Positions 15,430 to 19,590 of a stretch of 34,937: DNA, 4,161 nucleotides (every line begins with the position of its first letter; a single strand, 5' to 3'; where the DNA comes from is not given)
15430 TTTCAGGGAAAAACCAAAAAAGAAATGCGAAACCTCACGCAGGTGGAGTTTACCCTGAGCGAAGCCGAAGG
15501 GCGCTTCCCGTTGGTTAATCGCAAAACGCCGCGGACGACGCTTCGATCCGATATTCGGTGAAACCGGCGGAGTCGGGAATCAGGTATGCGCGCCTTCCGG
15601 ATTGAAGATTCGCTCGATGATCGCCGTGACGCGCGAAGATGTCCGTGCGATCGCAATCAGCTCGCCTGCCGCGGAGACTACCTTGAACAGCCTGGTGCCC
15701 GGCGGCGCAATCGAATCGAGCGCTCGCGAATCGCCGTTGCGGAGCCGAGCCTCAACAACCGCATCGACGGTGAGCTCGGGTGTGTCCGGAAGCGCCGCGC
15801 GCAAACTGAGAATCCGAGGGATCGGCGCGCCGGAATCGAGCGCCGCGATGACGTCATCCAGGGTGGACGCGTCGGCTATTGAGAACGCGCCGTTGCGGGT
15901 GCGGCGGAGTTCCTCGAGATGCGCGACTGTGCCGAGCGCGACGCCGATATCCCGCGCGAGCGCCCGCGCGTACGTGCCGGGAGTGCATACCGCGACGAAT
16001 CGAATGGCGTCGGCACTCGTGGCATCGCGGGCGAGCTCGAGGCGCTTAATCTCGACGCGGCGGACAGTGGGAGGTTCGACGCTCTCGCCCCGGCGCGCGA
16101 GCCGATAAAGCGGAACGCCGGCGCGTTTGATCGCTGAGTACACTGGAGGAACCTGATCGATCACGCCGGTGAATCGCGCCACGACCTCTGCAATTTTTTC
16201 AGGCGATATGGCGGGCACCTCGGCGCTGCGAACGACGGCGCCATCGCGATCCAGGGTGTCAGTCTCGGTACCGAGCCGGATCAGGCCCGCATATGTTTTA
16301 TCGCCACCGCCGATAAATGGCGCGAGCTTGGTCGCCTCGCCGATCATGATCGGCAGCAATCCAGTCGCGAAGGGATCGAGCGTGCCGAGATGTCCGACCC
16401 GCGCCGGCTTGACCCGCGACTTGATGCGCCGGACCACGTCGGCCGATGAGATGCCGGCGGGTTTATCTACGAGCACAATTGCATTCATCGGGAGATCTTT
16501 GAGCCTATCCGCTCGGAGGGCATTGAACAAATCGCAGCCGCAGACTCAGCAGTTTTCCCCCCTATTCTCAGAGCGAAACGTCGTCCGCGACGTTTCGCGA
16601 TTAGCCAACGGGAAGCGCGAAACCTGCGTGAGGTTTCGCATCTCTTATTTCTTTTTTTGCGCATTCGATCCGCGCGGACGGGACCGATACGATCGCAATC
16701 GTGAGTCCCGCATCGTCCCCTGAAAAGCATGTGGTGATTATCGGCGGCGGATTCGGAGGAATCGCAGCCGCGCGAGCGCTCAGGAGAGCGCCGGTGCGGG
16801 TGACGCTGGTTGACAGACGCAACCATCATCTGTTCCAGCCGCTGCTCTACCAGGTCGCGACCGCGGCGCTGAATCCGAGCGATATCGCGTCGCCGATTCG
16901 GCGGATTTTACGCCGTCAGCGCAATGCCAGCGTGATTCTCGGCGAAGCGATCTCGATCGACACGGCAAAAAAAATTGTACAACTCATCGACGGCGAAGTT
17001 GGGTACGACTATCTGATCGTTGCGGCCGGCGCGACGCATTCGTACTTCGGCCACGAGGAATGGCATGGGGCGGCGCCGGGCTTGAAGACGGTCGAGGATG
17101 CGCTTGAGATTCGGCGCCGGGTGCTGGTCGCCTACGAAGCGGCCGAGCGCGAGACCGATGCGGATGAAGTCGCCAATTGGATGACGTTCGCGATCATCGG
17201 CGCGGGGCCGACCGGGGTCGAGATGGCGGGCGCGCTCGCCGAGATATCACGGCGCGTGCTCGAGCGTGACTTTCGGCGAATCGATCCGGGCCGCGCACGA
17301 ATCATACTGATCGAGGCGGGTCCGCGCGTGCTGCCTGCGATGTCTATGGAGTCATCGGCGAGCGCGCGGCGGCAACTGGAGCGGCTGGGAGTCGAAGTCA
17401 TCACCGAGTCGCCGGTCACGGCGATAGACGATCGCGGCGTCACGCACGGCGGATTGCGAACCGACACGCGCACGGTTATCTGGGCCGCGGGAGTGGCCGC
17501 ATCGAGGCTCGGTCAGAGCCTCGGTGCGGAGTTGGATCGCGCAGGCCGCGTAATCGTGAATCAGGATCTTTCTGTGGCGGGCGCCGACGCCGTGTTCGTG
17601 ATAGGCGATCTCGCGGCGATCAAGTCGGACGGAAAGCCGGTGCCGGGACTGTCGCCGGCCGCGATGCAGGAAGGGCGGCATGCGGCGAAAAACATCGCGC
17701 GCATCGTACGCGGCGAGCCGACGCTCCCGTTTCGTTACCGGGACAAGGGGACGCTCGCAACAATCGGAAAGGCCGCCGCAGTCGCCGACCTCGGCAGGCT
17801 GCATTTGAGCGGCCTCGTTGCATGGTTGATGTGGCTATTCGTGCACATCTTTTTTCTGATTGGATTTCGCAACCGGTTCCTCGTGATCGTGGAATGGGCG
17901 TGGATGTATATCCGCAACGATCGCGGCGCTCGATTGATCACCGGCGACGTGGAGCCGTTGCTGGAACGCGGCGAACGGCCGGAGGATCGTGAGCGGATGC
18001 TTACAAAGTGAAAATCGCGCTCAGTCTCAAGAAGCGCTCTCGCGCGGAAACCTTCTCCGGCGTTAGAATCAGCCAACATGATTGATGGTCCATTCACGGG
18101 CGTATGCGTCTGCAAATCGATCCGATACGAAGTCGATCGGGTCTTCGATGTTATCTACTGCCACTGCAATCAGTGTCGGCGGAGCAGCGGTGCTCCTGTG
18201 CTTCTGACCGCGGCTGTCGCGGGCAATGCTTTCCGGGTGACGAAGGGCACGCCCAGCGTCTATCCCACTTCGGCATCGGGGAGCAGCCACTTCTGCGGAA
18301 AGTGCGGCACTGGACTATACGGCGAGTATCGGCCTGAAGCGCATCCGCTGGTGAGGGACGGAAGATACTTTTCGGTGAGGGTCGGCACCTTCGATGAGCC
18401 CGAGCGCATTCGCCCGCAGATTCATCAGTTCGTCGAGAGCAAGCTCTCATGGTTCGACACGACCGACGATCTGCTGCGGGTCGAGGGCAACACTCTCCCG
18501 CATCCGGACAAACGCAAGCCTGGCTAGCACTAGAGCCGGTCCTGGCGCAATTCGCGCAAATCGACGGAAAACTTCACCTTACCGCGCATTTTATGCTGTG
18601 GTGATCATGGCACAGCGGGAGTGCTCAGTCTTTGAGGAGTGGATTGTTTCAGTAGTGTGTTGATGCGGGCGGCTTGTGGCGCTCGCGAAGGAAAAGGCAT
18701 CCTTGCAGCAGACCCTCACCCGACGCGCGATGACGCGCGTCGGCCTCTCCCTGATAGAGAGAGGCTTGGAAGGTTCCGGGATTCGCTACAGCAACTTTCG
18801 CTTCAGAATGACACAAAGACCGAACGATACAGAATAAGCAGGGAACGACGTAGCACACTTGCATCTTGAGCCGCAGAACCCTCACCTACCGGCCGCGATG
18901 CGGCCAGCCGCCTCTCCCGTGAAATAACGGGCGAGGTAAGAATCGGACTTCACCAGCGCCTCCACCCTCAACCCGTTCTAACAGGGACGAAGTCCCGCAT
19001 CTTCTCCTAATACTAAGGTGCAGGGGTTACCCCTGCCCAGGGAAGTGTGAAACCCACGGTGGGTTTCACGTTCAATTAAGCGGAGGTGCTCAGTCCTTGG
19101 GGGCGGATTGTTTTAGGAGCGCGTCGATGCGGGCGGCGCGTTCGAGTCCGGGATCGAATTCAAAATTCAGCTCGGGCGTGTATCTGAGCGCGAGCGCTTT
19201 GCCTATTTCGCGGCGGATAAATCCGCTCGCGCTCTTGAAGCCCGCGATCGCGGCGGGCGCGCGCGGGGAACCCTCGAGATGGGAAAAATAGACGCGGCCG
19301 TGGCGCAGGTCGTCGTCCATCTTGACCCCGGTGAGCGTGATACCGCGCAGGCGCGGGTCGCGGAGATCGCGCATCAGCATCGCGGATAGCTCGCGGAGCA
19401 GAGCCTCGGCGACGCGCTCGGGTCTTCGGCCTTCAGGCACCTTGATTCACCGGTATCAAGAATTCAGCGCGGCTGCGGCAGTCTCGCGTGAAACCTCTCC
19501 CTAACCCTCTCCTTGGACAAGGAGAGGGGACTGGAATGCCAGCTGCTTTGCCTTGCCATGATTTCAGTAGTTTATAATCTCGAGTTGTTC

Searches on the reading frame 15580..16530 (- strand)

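Call 94: search_protein_families(library=pfam, proteins=[window:15580-16530:-], max_evalue=0.001)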
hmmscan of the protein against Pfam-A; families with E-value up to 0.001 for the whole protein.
window:15580-16530:- (316 aa): 2 families
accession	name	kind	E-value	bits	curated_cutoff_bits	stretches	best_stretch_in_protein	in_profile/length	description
PF01509.24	TruB_N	-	2.7e-44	151.6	27.3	1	38-187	2-148/149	TruB family pseudouridylate synthase (N terminal domain)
PF16198.10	TruB_C_2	-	1.2e-11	45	29.3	1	189-231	1-43/66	tRNA pseudouridylate synthase B C-terminal domain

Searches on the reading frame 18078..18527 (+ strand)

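Call 94: search_protein_families(library=pfam, proteins=[window:18078-18527:+], max_evalue=0.001)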
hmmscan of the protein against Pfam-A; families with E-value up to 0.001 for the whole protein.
window:18078-18527:+ (149 aa): 1 family
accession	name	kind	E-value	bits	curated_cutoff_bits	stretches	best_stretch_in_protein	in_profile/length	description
PF04828.22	GFA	-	1.6e-24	86.6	24.3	1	6-120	2-114/115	Glutathione-dependent formaldehyde-activating enzyme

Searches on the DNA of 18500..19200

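Call 64: search_rna_families(source=window, start=18500, end=19200, threshold=evalue, max_evalue=1)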
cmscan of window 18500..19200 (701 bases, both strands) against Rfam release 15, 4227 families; matches with E-value up to 1: 1.
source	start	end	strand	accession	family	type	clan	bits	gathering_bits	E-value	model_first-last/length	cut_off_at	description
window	18712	18767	-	RF01762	whalefall-1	Gene; sRNA;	-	24.3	37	0.00062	1-56/56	no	Whalefall-1 RNA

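Call 70: search_rna_families(source=window, start=18650, end=18800, threshold=evalue, max_evalue=1, show_alignments=1)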
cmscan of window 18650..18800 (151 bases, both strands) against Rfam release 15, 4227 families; matches with E-value up to 1: 1.
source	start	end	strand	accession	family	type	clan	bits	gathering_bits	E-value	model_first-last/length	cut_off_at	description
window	18712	18767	-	RF01762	whalefall-1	Gene; sRNA;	-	24.3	37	0.00013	1-56/56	no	Whalefall-1 RNA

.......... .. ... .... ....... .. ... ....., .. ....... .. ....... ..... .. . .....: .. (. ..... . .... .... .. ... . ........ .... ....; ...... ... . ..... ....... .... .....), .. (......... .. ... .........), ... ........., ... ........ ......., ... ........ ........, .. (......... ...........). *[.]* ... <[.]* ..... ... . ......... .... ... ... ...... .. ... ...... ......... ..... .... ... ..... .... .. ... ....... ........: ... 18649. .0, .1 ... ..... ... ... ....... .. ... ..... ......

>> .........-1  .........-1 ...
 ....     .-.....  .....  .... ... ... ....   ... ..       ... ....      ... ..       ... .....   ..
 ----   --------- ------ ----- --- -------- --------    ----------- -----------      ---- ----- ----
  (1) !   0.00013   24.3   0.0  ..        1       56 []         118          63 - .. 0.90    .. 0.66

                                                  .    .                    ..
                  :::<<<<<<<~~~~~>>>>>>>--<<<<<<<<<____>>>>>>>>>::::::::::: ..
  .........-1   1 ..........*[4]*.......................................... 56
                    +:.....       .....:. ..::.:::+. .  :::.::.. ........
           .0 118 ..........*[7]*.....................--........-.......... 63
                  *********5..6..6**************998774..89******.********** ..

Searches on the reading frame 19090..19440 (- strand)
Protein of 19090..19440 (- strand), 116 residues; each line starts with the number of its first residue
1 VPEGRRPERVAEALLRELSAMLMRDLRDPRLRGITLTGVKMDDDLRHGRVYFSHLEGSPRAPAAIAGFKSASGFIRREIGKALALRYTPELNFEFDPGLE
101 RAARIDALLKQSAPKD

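Call 94: search_protein_families(library=pfam, proteins=[window:19090-19440:-], max_evalue=0.001)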
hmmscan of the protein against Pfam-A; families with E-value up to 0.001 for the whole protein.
window:19090-19440:- (116 aa): 1 family
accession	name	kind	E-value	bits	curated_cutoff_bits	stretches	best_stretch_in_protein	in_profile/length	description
PF02033.23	RBFA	-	6.7e-29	100.7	34.7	1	6-109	1-105/105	Ribosome-binding factor A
